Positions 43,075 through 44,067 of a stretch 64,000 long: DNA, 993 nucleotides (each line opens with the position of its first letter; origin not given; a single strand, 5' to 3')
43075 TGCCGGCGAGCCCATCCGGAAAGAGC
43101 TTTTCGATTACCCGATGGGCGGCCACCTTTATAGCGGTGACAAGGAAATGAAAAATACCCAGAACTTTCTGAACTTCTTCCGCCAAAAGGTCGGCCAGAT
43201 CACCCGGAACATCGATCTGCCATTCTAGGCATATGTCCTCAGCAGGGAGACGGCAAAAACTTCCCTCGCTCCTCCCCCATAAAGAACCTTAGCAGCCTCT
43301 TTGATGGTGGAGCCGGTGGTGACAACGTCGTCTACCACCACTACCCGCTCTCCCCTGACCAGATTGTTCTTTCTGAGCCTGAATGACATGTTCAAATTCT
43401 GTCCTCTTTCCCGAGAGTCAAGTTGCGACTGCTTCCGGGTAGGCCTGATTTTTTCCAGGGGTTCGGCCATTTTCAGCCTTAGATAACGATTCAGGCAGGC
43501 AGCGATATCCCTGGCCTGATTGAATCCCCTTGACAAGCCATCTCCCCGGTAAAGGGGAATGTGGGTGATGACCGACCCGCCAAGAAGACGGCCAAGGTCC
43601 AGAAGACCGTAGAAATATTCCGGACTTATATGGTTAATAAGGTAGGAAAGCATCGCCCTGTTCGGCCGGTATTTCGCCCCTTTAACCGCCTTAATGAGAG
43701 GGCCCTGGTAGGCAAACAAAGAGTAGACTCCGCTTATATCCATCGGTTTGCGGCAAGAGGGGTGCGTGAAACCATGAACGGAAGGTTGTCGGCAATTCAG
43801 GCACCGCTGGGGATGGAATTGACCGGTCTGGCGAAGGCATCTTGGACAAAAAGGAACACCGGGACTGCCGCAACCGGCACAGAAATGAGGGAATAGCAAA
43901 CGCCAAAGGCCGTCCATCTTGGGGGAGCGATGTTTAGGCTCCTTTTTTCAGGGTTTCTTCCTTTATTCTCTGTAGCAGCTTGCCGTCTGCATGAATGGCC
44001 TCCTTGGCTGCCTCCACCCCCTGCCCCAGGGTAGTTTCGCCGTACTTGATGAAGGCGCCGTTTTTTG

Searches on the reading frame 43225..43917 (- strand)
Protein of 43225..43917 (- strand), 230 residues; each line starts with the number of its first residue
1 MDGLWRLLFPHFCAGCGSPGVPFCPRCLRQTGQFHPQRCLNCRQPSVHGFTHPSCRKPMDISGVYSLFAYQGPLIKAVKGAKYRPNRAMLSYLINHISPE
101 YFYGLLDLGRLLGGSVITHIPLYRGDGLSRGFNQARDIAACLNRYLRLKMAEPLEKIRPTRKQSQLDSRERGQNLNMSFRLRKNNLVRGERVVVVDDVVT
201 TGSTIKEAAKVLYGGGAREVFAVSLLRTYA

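Call 3: search_protein_families(library=pfam, proteins=[window:43225-43917:-], max_evalue=1)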
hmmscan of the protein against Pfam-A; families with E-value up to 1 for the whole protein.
window:43225-43917:- (230 aa): 6 families
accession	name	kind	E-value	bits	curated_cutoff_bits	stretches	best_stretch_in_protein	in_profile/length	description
PF00156.33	Pribosyltran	-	3.2e-09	36.7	26.3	1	153-225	54-123/158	Phosphoribosyl transferase domain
PF18912.6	DZR_2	-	0.00042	20.5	27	1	5-55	2-55/56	Double zinc ribbon domain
PF14681.12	UPRTase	-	0.015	15.2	27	1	161-226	91-159/206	Uracil phosphoribosyltransferase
PF15609.12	PRTase_2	-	0.019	14.9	28.8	1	182-215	112-145/188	Phosphoribosyl transferase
PF24390.1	PRTase-CE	-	0.2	11.9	27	1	182-210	103-126/253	PRTase-CE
PF10083.14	DUF2321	-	0.66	10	24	0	11-44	27-61/157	Uncharacterized protein conserved in bacteria (DUF2321)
